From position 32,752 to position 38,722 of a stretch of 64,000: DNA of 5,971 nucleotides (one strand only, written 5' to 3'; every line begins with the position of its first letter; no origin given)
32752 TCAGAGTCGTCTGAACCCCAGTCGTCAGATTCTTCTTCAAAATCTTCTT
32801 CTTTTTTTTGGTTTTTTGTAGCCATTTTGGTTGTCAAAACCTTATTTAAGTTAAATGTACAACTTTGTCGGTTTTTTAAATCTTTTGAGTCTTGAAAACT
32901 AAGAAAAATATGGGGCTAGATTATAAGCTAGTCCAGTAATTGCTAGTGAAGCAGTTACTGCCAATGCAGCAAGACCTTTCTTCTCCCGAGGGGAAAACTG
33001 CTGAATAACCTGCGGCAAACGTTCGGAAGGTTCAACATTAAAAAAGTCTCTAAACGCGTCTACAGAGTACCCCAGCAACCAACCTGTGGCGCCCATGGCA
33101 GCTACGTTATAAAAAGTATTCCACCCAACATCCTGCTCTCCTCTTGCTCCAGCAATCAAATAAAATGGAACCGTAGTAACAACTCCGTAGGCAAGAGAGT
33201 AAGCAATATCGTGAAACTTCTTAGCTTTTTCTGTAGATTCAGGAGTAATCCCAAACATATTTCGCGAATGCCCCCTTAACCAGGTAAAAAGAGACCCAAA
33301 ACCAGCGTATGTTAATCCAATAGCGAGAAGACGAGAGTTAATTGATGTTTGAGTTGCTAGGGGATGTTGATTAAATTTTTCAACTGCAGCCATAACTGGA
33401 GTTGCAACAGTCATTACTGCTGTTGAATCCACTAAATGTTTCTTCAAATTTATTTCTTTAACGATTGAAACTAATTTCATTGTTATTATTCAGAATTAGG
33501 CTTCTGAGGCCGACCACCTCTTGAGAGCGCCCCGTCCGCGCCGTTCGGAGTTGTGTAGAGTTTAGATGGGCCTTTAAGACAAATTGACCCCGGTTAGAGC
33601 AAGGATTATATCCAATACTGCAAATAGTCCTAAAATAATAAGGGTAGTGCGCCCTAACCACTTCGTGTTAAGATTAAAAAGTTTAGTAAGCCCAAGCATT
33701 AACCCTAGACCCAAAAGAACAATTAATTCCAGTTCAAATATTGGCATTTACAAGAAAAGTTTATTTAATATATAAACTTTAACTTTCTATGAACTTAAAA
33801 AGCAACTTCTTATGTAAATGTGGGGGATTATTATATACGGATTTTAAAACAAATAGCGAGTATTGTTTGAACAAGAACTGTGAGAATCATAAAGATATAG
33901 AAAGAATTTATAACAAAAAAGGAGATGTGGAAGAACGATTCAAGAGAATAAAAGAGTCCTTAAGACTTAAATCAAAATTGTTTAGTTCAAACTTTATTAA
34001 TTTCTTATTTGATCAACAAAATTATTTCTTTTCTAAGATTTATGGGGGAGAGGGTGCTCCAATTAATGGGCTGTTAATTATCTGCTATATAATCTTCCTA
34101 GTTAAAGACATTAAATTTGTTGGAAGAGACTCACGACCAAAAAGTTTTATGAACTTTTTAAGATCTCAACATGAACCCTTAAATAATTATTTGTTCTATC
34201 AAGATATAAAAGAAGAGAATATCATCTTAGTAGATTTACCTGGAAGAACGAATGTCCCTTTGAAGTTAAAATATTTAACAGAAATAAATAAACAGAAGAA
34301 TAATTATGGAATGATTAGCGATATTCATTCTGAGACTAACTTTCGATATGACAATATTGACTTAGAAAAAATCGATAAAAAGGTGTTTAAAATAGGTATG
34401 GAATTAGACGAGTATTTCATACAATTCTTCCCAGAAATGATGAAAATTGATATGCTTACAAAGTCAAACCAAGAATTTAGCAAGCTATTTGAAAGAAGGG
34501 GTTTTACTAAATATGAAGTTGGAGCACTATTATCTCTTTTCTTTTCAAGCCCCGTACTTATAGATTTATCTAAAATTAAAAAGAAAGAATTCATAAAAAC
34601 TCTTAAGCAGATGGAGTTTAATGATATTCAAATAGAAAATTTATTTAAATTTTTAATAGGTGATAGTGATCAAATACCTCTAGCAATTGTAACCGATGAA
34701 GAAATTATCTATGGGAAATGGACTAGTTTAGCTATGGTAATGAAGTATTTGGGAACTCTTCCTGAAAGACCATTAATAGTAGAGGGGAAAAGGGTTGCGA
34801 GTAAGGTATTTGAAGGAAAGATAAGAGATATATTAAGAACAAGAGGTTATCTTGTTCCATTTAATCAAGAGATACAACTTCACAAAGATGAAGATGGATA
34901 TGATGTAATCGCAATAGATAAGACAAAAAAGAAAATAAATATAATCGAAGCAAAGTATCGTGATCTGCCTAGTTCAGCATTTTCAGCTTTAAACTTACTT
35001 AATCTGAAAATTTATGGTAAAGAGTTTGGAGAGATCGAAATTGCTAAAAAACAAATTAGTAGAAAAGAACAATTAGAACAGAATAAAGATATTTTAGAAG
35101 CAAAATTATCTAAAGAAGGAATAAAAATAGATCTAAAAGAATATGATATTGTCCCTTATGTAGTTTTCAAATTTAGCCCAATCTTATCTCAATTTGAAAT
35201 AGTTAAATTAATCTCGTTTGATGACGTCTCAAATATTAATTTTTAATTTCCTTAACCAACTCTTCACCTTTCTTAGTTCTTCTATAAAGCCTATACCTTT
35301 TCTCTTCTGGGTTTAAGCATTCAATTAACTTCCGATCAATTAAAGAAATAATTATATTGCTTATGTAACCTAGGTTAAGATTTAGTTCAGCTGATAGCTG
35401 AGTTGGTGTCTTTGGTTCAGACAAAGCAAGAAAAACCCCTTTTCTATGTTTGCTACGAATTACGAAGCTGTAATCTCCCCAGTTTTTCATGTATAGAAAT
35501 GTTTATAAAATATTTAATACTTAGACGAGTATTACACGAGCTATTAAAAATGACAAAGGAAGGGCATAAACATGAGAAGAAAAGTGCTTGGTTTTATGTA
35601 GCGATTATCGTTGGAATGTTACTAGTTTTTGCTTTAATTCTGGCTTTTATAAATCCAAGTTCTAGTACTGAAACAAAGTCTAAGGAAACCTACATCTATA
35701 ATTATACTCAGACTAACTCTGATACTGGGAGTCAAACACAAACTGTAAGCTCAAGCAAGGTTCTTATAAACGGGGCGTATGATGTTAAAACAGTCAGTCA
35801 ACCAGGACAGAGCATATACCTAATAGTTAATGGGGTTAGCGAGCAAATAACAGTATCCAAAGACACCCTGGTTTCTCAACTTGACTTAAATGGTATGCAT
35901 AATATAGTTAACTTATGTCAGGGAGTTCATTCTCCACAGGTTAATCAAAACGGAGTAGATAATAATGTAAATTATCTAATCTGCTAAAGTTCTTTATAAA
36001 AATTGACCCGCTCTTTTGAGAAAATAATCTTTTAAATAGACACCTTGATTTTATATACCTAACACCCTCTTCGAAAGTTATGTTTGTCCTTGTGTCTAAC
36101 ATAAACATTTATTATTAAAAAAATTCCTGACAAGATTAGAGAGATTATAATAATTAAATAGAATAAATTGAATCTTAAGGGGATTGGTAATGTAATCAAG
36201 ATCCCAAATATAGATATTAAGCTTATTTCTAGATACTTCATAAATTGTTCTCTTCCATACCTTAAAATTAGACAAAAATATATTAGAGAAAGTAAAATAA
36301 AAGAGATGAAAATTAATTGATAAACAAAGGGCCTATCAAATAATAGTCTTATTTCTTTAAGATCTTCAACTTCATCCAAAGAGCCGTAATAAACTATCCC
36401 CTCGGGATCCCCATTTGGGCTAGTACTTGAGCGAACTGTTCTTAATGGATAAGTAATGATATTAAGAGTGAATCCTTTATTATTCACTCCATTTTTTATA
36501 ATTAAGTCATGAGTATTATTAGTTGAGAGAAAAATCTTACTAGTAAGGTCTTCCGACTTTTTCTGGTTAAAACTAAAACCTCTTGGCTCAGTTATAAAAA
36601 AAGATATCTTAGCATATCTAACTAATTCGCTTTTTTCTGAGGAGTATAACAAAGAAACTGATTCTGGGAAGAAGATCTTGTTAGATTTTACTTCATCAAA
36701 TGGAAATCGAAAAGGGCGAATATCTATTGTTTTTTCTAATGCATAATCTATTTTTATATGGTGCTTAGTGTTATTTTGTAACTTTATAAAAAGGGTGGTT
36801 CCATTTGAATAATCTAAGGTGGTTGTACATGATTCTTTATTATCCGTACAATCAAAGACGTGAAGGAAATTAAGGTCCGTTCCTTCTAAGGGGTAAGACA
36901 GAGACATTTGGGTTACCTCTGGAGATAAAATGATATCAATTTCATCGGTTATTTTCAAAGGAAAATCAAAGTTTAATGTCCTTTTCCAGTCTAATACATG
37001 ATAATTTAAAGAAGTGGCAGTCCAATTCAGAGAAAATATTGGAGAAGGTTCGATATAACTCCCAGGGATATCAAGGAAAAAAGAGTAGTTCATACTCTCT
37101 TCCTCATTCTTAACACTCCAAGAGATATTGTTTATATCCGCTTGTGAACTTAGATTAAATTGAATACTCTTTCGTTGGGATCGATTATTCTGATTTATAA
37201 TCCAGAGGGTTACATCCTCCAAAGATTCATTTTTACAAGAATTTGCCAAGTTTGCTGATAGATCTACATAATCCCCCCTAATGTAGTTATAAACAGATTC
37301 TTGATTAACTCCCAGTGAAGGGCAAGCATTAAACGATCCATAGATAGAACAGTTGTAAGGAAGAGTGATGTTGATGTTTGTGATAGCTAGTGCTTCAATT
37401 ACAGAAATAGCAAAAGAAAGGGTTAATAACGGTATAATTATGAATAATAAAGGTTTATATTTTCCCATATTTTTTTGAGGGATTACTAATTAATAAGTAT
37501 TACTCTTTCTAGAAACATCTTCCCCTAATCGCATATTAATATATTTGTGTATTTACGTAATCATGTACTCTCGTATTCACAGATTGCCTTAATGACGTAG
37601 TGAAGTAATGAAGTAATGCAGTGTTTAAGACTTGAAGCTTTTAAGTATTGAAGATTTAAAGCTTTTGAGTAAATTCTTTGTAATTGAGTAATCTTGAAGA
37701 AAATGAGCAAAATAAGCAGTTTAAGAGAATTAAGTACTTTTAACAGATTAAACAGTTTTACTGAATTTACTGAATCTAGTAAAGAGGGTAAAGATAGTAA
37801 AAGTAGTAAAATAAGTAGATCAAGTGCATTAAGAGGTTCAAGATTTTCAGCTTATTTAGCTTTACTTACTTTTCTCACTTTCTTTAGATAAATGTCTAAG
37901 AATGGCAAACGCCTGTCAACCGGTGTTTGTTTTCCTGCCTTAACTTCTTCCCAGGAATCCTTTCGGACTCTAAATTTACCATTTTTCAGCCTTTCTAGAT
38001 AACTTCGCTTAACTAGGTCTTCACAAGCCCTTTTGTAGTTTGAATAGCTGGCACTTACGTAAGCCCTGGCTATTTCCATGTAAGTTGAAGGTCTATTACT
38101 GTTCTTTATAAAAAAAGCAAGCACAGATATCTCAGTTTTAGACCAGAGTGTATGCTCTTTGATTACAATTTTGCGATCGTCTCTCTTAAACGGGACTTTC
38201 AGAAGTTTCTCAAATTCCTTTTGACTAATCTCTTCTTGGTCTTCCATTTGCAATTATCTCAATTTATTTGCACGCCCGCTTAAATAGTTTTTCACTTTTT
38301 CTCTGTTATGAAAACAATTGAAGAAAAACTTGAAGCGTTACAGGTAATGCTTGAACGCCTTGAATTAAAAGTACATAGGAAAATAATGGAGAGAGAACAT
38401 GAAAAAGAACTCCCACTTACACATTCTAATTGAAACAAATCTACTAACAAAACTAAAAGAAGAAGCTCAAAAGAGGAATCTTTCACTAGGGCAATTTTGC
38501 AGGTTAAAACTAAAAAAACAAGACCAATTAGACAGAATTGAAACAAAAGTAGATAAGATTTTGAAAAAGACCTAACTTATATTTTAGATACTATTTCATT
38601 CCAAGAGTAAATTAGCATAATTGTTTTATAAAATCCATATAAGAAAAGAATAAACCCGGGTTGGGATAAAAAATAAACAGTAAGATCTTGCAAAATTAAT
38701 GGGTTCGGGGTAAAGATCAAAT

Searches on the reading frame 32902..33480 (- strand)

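Call 30: search_protein_families(library=pfam, proteins=[window:32902-33480:-], max_evalue=0.1)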
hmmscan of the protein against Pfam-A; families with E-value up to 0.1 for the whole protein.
window:32902-33480:- (193 aa): 1 family
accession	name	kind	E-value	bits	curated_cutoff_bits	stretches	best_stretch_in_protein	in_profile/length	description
PF06610.18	AlaE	-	0.013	16.1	25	1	11-150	5-141/141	L-alanine exporter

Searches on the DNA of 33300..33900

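Call 90: search_rna_families(source=window, start=33300, end=33900, threshold=evalue, max_evalue=1)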
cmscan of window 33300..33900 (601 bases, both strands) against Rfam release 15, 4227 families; matches with E-value up to 1: 0.
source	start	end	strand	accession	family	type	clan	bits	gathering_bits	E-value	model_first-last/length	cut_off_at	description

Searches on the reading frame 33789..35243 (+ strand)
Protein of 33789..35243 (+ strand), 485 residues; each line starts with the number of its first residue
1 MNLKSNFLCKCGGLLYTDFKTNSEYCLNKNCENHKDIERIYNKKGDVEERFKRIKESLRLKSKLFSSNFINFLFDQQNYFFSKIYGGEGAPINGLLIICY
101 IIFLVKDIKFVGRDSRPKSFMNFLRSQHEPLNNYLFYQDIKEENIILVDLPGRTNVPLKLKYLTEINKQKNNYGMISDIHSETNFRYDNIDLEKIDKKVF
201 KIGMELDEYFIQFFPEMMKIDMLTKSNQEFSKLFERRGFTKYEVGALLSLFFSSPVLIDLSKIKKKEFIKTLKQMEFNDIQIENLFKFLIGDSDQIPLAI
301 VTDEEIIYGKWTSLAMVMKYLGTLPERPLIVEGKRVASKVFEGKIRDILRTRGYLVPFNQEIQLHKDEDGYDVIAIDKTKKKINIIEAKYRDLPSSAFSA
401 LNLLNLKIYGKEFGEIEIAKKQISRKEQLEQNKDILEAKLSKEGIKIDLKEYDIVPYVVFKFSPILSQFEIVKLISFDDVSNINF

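Call 30: search_protein_families(library=pfam, proteins=[window:33789-35243:+], max_evalue=0.1)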
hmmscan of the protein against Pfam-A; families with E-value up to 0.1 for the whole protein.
window:33789-35243:+ (485 aa): 1 family
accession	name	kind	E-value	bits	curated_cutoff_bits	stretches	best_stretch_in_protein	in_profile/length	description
PF03008.20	DUF234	-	0.0011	19.8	22.5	1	337-395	32-94/100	Archaea bacterial proteins of unknown function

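Call 53: search_protein_families(library=phrogs, proteins=[window:33789-35243:+], max_evalue=0.01)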
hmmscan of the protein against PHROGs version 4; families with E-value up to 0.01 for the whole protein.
window:33789-35243:+ (485 aa): 0 families

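Call 80: search_protein_families(library=padloc, proteins=[window:33789-35243:+], max_evalue=0.05)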
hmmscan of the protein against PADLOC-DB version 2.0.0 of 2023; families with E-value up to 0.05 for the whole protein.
window:33789-35243:+ (485 aa): 0 families

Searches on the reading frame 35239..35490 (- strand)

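Call 30: search_protein_families(library=pfam, proteins=[window:35239-35490:-], max_evalue=0.1)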
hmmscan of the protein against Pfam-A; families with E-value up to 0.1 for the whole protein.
window:35239-35490:- (84 aa): 7 families
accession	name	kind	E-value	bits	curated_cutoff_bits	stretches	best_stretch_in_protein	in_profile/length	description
PF14947.12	HTH_45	-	2.7e-06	27.7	25.5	1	25-84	18-71/77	Winged helix-turn-helix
PF25213.1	HVO_A0261_N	-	0.00068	19.9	35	1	6-82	3-74/86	HVO_A0261 N-terminal domain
PF12840.13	HTH_20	-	0.011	16.1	27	0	13-39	3-31/51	Helix-turn-helix domain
PF07381.18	EarA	-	0.016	15.4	22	0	48-81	57-89/90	EarA-like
PF12802.13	MarR_2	-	0.026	15.1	27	1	20-64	13-59/61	MarR family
PF13463.12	HTH_27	-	0.039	14.7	22.2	1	24-75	16-68/68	Winged helix DNA-binding domain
PF13601.12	HTH_34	-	0.073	13.7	27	1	21-81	9-71/80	Winged helix DNA-binding domain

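Call 53: search_protein_families(library=phrogs, proteins=[window:35239-35490:-], max_evalue=0.01)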
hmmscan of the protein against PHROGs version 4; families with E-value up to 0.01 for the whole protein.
window:35239-35490:- (84 aa): 0 families

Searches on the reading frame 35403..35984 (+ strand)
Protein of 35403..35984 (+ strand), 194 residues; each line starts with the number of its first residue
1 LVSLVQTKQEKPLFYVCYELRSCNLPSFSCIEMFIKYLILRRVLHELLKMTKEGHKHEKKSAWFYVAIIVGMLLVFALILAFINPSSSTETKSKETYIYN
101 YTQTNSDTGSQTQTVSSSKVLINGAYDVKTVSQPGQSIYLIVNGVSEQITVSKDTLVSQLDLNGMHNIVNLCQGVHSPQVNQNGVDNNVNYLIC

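Call 30: search_protein_families(library=pfam, proteins=[window:35403-35984:+], max_evalue=0.1)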
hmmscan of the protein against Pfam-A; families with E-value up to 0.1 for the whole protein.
window:35403-35984:+ (194 aa): 8 families
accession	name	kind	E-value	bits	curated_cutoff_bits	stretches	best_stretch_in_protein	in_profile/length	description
PF11807.13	UstYa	-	0.016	15.5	25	1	56-116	3-65/220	Mycotoxin biosynthesis protein UstYa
PF09323.15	DUF1980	-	0.02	15.8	25.9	1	49-91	60-101/110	DUF1980 N-terminal domain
PF24357.1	TMD0_ABC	-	0.057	14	27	1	39-93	37-91/159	ABC transporter TMD0 domain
PF16872.10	putAbiC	-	0.079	13.9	22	0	42-101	11-69/80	Putative phage abortive infection protein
PF10140.15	YukC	-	0.086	12.2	27.4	0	45-102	180-238/357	WXG100 protein secretion system (Wss), protein YukC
PF09534.15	Trp_oprn_chp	-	0.091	13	29.6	0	50-94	105-149/180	Tryptophan-associated transmembrane protein (Trp_oprn_chp)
PF11139.14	SfLAP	-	0.092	12.6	35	0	59-134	29-93/213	Sap, sulfolipid-1-addressing protein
PF05767.17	Pox_A14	-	0.096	13.3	27.7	0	65-94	12-41/93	Poxvirus virion envelope protein A14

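Call 53: search_protein_families(library=phrogs, proteins=[window:35403-35984:+], max_evalue=0.01)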
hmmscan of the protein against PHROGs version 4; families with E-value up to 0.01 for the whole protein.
window:35403-35984:+ (194 aa): 0 families

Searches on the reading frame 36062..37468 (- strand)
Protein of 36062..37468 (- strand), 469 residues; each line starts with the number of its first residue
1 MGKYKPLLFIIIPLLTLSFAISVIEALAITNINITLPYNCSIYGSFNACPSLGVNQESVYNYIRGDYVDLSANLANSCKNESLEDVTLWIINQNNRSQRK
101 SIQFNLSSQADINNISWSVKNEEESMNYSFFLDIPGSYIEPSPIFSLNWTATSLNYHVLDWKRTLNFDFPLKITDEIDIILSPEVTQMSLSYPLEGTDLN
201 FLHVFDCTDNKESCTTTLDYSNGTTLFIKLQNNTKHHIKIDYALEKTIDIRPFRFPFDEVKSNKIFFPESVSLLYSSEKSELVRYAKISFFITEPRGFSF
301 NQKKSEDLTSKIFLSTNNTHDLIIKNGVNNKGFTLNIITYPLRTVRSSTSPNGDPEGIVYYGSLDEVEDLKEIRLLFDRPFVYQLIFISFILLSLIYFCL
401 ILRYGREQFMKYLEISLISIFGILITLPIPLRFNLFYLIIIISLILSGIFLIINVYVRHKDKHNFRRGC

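Call 3: search_protein_families(library=pfam, proteins=[window:36062-37468:-], max_evalue=1)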
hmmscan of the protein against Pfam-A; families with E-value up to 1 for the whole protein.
window:36062-37468:- (469 aa): 1 family
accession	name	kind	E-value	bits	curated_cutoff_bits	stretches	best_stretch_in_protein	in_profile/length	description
PF09843.14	DUF2070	-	0.2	10.3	30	0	379-465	97-183/561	Predicted membrane protein (DUF2070)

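Call 5: search_protein_families(library=ncbifam, proteins=[window:36062-37468:-], max_evalue=0.1)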
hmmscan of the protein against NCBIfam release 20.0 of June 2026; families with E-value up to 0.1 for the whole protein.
window:36062-37468:- (469 aa): 0 families

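Call 6: search_protein_families(library=padloc, proteins=[window:36062-37468:-], max_evalue=0.1)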
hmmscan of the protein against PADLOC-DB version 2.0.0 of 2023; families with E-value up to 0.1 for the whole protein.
window:36062-37468:- (469 aa): 0 families

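Call 53: search_protein_families(library=phrogs, proteins=[window:36062-37468:-], max_evalue=0.01)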
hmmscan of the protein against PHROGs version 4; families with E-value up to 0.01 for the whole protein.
window:36062-37468:- (469 aa): 0 families

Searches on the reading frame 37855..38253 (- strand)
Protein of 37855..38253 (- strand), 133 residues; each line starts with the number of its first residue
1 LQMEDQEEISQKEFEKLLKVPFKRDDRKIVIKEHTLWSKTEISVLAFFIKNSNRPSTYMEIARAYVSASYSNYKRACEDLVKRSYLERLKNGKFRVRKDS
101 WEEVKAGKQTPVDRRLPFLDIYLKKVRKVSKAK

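Call 3: search_protein_families(library=pfam, proteins=[window:37855-38253:-], max_evalue=1)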
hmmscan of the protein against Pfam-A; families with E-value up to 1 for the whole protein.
window:37855-38253:- (133 aa): 1 family
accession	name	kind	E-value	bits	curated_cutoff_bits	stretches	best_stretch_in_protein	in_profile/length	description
PF18585.7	zf-CCCH_6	-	0.13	12.6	26.7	1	36-67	20-51/53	Chromatin remodeling factor Mit1 C-terminal Zn finger 2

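Call 5: search_protein_families(library=ncbifam, proteins=[window:37855-38253:-], max_evalue=0.1)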
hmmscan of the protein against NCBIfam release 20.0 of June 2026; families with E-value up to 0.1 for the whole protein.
window:37855-38253:- (133 aa): 1 family
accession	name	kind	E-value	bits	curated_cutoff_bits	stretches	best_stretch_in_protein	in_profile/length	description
TIGR01889.1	Staph_reg_Sar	paralog_domain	0.019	15.3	62.6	1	16-88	2-75/109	staphylococcal accessory regulator family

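Call 6: search_protein_families(library=padloc, proteins=[window:37855-38253:-], max_evalue=0.1)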
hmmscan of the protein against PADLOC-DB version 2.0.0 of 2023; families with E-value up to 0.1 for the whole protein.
window:37855-38253:- (133 aa): 1 family
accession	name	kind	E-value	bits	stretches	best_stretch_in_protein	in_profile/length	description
PDLC02267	AbiEi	-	0.00079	16.9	1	38-97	3-61/252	AbiEi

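Call 53: search_protein_families(library=phrogs, proteins=[window:37855-38253:-], max_evalue=0.01)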
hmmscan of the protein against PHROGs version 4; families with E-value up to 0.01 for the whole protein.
window:37855-38253:- (133 aa): 0 families

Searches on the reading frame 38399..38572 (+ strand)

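Call 30: search_protein_families(library=pfam, proteins=[window:38399-38572:+], max_evalue=0.1)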
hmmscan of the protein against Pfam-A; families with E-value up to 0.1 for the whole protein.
window:38399-38572:+ (58 aa): 1 family
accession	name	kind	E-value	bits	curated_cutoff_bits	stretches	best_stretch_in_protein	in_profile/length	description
PF12441.14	CopG_antitoxin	-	0.022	16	28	1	3-40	41-78/79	CopG antitoxin of type II toxin-antitoxin system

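Call 53: search_protein_families(library=phrogs, proteins=[window:38399-38572:+], max_evalue=0.01)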
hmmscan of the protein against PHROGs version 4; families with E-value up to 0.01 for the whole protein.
window:38399-38572:+ (58 aa): 0 families
